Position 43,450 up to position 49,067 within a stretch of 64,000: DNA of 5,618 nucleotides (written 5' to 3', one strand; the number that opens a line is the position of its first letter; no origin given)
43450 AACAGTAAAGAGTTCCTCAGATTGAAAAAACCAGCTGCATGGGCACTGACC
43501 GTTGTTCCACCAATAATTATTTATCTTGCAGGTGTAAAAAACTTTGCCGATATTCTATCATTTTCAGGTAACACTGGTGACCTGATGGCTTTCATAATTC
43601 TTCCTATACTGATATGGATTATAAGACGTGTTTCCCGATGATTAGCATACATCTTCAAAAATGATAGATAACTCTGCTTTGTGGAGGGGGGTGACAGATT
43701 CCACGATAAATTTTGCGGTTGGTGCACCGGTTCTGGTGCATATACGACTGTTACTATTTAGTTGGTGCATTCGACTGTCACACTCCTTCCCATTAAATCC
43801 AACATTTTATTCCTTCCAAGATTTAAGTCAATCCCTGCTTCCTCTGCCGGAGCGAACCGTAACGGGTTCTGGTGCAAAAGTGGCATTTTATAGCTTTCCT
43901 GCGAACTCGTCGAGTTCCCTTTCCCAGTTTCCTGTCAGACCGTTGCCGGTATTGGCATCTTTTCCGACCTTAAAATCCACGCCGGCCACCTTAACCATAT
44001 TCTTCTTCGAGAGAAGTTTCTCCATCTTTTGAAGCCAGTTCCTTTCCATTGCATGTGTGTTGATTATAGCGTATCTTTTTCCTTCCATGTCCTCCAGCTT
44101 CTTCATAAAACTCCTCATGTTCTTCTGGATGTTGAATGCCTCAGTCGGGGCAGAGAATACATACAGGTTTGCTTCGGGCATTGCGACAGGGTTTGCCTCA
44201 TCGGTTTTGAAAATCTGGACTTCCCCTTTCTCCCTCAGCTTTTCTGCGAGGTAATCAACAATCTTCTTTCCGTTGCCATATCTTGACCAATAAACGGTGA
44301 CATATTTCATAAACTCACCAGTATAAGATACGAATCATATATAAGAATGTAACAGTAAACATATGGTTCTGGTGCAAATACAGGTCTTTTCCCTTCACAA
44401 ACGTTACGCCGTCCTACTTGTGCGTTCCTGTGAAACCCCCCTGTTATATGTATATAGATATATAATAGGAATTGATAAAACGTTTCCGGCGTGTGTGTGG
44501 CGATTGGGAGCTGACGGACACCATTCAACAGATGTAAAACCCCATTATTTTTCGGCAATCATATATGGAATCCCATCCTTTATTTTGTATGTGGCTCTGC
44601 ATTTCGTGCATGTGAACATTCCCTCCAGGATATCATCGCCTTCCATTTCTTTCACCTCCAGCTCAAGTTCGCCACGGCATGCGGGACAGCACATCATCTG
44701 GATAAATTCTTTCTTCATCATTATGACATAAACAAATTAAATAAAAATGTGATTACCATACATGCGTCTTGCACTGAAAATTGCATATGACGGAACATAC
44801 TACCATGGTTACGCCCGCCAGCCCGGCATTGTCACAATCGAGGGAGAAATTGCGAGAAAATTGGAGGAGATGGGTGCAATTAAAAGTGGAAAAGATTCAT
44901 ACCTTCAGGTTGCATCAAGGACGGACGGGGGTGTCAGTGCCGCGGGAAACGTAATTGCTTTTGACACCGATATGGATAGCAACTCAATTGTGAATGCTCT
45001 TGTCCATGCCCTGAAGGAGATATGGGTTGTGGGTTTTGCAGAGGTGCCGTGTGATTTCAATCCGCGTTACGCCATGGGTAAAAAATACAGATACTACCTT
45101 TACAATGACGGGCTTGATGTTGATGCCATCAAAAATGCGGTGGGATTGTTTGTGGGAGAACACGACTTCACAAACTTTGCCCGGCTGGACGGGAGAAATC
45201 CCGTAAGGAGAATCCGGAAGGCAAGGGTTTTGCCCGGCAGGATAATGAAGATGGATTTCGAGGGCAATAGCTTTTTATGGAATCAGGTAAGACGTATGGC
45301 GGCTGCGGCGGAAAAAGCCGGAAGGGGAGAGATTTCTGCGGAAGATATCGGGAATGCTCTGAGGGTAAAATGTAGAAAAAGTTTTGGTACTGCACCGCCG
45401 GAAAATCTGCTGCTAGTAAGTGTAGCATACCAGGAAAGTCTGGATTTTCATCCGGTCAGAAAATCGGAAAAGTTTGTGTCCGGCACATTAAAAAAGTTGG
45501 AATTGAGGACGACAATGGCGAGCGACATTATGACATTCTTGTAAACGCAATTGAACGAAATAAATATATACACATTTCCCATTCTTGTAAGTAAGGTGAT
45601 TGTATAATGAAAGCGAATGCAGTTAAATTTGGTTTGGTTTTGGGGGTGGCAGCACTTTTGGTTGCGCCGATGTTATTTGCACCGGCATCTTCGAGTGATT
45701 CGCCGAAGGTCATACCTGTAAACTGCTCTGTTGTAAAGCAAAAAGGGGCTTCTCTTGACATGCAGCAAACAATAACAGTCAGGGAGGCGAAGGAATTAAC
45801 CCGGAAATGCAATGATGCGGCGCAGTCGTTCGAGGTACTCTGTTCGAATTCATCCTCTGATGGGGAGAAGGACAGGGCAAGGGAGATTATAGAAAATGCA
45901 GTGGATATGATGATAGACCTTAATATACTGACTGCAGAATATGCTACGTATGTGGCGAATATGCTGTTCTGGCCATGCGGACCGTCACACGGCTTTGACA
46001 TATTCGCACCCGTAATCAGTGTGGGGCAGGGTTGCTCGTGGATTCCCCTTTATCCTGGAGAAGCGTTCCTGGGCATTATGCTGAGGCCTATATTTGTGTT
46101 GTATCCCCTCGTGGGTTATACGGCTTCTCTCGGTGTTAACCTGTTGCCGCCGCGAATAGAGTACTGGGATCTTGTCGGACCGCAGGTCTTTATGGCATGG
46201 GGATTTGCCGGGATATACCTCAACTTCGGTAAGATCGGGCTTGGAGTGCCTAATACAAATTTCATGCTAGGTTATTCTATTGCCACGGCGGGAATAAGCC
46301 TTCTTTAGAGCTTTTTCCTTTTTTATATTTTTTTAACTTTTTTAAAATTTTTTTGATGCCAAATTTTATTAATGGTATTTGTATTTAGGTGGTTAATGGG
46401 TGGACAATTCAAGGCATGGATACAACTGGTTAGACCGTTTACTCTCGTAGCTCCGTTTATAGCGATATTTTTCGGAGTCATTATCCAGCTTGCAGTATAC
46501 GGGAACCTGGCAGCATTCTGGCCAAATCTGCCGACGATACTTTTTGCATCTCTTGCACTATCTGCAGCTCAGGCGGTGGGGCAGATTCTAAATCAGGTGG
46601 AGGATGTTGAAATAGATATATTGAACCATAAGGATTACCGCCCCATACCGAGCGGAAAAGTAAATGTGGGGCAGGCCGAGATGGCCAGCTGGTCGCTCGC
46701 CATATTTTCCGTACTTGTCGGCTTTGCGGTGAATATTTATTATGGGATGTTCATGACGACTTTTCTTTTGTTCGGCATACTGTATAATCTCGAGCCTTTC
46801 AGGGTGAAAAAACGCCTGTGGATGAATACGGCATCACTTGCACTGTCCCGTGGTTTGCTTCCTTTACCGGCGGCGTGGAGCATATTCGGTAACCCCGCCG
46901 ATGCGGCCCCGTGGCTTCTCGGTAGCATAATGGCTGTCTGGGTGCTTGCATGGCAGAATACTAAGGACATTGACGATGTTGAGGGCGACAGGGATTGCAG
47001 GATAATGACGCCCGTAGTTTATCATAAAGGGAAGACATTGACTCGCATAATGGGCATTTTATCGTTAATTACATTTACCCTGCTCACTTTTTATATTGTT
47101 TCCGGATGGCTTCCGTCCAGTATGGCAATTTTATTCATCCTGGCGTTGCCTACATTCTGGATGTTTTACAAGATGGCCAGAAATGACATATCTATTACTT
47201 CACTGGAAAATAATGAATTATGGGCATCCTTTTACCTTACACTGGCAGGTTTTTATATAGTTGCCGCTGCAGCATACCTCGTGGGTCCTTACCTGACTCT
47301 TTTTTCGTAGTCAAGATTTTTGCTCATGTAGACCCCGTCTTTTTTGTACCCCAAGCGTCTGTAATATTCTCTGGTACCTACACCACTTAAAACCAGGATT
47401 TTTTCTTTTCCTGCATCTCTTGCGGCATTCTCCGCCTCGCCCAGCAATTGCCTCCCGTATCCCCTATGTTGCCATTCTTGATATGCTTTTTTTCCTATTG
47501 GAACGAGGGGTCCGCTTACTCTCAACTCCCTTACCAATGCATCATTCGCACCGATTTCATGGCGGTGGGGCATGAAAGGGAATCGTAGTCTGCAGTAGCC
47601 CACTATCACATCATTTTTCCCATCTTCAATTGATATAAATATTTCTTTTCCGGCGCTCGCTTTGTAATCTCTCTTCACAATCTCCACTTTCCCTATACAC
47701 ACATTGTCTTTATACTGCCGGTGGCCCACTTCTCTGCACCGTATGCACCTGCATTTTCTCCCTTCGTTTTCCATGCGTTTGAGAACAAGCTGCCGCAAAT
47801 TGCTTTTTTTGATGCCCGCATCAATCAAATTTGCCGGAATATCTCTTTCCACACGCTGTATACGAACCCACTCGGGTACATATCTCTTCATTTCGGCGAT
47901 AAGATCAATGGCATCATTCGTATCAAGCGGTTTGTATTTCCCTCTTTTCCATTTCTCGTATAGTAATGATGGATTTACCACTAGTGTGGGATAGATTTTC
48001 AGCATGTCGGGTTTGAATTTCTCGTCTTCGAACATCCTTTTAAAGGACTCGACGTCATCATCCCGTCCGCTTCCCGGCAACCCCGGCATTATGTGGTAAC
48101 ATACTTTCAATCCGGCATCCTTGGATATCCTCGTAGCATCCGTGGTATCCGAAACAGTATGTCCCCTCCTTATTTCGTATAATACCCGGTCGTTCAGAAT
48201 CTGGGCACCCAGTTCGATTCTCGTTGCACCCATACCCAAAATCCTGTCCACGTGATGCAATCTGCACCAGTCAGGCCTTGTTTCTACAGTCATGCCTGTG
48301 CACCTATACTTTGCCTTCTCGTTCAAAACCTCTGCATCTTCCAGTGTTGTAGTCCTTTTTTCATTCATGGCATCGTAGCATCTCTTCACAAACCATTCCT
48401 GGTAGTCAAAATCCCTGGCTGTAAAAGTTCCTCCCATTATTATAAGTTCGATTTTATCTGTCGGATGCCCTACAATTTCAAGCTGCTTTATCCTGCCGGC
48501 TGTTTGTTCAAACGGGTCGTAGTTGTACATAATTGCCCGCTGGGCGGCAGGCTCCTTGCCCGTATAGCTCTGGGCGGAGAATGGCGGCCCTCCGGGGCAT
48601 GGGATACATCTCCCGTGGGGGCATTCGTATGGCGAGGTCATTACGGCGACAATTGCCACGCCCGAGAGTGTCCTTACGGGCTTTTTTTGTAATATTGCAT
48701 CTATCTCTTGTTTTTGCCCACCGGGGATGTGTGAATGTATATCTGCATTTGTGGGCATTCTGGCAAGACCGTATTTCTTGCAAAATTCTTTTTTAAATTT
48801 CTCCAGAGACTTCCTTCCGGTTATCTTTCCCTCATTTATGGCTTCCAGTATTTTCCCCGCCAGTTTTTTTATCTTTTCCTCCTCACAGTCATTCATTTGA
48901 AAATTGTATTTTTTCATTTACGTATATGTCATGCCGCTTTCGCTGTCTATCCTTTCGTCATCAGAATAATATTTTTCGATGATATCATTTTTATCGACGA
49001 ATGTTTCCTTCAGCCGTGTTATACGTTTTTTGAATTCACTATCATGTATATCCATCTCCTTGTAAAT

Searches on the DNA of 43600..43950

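Call 77: search_rna_families(source=window, start=43600, end=43950, threshold=evalue, max_evalue=10, show_alignments=2)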
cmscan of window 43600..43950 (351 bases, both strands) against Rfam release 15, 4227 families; matches with E-value up to 10: 2.
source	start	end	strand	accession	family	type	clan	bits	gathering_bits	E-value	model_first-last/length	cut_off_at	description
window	43670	43743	+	RF04181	rteR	Gene; sRNA;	-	16.8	72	5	1-84/84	no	rteR sRNA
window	43836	43885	+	RF03936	mir-4079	Gene; miRNA;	-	14.6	62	3.7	1-51/51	no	mir-4079 microRNA precursor family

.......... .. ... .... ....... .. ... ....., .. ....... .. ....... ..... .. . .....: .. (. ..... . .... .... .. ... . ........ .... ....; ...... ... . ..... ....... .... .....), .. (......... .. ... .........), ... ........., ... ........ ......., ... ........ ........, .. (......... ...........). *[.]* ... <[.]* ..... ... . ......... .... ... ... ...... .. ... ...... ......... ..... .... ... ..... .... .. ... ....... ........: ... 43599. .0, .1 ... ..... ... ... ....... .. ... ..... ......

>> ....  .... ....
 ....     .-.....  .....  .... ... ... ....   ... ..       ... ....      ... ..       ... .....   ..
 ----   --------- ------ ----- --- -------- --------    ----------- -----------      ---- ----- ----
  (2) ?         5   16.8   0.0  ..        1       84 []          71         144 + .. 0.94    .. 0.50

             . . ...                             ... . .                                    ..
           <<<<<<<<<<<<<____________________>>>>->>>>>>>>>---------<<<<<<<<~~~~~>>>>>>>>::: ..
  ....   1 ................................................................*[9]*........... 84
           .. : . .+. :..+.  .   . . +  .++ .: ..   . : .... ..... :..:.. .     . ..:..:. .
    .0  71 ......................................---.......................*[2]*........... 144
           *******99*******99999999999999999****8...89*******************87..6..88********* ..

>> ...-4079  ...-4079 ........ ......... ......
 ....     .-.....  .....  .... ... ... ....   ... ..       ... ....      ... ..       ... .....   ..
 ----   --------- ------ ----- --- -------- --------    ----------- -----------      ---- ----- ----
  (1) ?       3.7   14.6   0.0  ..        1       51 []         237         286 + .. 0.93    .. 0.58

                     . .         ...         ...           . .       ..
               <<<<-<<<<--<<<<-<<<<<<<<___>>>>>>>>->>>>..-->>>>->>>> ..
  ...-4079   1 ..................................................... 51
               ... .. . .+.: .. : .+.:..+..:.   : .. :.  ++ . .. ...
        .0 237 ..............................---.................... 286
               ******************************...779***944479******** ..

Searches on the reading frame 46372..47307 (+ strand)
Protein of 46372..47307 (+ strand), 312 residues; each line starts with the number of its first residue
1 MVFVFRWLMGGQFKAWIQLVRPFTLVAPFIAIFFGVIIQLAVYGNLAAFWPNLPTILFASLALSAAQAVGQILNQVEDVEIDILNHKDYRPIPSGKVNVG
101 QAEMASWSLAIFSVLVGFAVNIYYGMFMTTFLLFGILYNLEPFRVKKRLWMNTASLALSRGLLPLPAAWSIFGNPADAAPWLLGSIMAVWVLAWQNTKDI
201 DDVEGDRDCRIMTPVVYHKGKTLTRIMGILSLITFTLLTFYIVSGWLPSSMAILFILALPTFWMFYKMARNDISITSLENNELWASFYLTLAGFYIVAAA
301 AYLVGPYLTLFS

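Call 14: search_protein_families(library=pfam, proteins=[window:46372-47307:+], max_evalue=0.01)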
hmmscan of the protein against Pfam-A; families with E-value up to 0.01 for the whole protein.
window:46372-47307:+ (312 aa): 1 family
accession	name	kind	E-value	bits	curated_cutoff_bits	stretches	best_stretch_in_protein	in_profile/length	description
PF01040.23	UbiA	-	1.5e-32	113.3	34.2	1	49-270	15-234/250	UbiA prenyltransferase family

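Call 40: search_protein_families(library=ncbifam, proteins=[window:46372-47307:+], max_evalue=0.001)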
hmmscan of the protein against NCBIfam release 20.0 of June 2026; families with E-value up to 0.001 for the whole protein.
window:46372-47307:+ (312 aa): 18 families
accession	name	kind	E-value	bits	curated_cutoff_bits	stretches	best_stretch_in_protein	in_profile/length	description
NF009523.0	PRK12884.1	equivalog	3e-23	82.4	269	1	13-268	4-246/279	prenyltransferase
NF005742.0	PRK07566.1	equivalog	1.3e-18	67.2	313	1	13-267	28-279/315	chlorophyll synthase ChlG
TIGR01476.1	chlor_syn_BchG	subfamily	4.3e-18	65.8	212.3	1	15-261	2-244/283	(bacterio)chlorophyll synthase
NF009525.0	PRK12887.1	equivalog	6.2e-16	58.6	226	1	12-296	13-297/310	homogentisate phytyltransferase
NF009521.0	PRK12882.1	equivalog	4.7e-14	52.3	296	1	12-294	4-273/280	geranylgeranylglycerol-phosphate geranylgeranyltransferase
TIGR01475.1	ubiA_other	subfamily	3.3e-13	49.7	180.8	1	33-259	22-242/282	UbiA-like polyprenyltransferase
TIGR02056.1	ChlG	equivalog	1.7e-11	44.2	436.45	1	12-265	15-270/306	chlorophyll synthase ChlG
NF009522.0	PRK12883.1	equivalog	6.2e-10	39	353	1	13-297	3-273/279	geranylgeranylglycerol-phosphate geranylgeranyltransferase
NF035940.1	prenyl_rel_EboC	equivalog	7.1e-10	38.7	250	1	15-161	1-142/292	UbiA-like protein EboC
NF009058.0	PRK12392.1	subfamily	1.7e-09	37.2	494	1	12-258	13-261/333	bacteriochlorophyll c synthase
NF003349.0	PRK04375.1-2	equivalog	1.9e-08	33.9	246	1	48-292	53-302/318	heme o synthase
TIGR01474.1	ubiA_proteo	equivalog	4.8e-07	29.5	275.45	1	47-272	34-255/282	4-hydroxybenzoate octaprenyltransferase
NF009512.0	PRK12872.1-1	equivalog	2e-06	27.6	278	1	197-259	194-256/303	geranylgeranylglycerol-phosphate geranylgeranyltransferase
NF008977.0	PRK12324.1-2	equivalog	2.2e-06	27.3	234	1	44-261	27-241/297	decaprenyl-phosphate phosphoribosyltransferase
NF009513.0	PRK12872.1-3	equivalog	3.3e-06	26.8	288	0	197-274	190-269/293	prenyltransferase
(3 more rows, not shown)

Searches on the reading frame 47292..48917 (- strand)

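Call 14: search_protein_families(library=pfam, proteins=[window:47292-48917:-], max_evalue=0.01)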
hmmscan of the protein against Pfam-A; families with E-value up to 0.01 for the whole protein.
window:47292-48917:- (542 aa): 6 families
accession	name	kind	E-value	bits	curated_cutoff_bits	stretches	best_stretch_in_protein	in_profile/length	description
PF16199.10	Radical_SAM_C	-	3e-23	82.1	31.9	1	303-383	1-84/85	Radical_SAM C-terminal domain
PF23613.1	ELP3_N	-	4.9e-16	58.9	27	1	20-83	5-69/70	ELP3 N-terminal domain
PF04055.27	Radical_SAM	-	2.2e-13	51.1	29.5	1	137-289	27-160/166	Radical SAM superfamily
PF00583.31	Acetyltransf_1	-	1.2e-05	26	20.7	1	425-524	34-116/116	Acetyltransferase (GNAT) family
PF13508.13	Acetyltransf_7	-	3.5e-05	24.5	27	1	480-526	38-84/84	Acetyltransferase (GNAT) domain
PF13673.13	Acetyltransf_10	-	0.00014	22.2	23.6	1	480-529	61-112/128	Acetyltransferase (GNAT) domain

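Call 40: search_protein_families(library=ncbifam, proteins=[window:47292-48917:-], max_evalue=0.001)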
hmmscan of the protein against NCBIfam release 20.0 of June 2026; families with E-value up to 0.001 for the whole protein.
window:47292-48917:- (542 aa): 12 families
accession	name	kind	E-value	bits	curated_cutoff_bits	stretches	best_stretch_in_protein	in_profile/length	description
TIGR01211.1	ELP3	subfamily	4e-229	761.4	350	1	23-535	2-522/522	tRNA uridine(34) 5-carboxymethylaminomethyl modification radical SAM/GNAT enzyme Elp3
TIGR01212.1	TIGR01212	equivalog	2.6e-25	89.2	180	1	205-368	108-272/302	tRNA modification radical SAM protein MnmL/YtqA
TIGR04013.1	B12_SAM_MJ_1487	hypoth_equivalog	4.6e-10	38.9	251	1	212-295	246-330/382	TIGR04013 family B12-binding domain/radical SAM domain-containing protein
TIGR03994.1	rSAM_HemZ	equivalog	2.5e-08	33.5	321.4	1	205-338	171-301/401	coproporphyrinogen dehydrogenase HemZ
NF006060.0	PRK08207.1-3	equivalog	2.7e-07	29.7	653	1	209-339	243-373/477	coproporphyrinogen III oxidase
TIGR00539.1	hemN_rel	equivalog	1.7e-05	24.1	205.4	1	208-323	88-200/361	radical SAM family heme chaperone HemW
NF006067.1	PRK08208.1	equivalog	2.3e-05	23.5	380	1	202-322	120-238/427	STM4012 family radical SAM protein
NF006061.0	PRK08207.1-4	equivalog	6.4e-05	21.9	702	1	209-341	267-396/501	coproporphyrinogen III oxidase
NF006066.0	PRK08207.2-5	equivalog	0.00018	20.3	1117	1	209-309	283-382/518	coproporphyrinogen III oxidase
TIGR01210.1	TIGR01210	equivalog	0.00019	20.8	212.15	1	207-345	104-244/313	archaeosine biosynthesis radical SAM protein RaSEA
NF004567.0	PRK05904.1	equivalog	0.00071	18.9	355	0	200-281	84-165/353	coproporphyrinogen III oxidase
NF006062.0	PRK08207.1-5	equivalog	0.00095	18.1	1007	0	214-323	248-355/476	coproporphyrinogen III oxidase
